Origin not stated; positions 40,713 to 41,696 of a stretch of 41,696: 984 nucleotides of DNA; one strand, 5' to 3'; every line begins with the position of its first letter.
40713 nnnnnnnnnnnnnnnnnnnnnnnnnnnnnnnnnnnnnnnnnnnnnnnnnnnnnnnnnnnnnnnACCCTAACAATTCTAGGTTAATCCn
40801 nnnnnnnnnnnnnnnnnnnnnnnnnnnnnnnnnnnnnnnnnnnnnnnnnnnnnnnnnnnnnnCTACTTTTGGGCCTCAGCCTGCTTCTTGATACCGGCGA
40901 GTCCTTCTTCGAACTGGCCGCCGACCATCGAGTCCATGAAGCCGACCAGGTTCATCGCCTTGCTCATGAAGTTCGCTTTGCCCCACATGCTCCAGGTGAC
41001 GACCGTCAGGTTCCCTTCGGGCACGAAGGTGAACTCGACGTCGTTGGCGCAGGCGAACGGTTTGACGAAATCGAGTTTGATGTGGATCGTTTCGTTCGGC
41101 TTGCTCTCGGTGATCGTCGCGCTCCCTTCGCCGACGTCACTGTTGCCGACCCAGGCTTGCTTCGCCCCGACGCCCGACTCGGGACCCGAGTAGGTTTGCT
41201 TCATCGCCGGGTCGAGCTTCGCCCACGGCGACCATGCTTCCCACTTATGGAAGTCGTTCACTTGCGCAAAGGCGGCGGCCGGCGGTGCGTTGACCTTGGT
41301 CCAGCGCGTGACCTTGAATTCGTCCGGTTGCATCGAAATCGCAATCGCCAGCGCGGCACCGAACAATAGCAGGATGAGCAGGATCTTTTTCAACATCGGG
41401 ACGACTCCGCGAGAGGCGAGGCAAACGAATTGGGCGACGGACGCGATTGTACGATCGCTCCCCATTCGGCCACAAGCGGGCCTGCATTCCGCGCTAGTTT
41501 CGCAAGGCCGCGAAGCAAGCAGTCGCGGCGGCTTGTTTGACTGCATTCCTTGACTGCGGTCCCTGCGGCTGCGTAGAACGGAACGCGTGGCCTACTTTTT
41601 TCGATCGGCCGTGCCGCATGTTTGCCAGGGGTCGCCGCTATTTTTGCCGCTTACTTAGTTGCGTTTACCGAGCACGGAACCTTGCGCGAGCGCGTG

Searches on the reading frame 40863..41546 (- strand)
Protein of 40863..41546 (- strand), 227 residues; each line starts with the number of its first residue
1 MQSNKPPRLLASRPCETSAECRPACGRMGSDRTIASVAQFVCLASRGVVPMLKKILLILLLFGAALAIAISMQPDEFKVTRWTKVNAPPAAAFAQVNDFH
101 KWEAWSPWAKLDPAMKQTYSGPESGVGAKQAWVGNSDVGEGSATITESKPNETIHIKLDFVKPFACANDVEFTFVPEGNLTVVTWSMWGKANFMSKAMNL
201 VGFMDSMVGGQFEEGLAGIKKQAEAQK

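Call 18: search_protein_families(library=pfam, proteins=[window:40863-41546:-], max_evalue=1)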
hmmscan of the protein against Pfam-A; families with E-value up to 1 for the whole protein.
window:40863-41546:- (227 aa): 2 families
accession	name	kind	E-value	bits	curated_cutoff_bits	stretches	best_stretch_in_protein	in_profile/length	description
PF10604.15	Polyketide_cyc2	-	3e-12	47.5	27.4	1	77-224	2-142/142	Polyketide cyclase / dehydrase and lipid transport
PF03364.25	Polyketide_cyc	-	0.0053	17.4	23.4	1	85-114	1-27/126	Polyketide cyclase / dehydrase and lipid transport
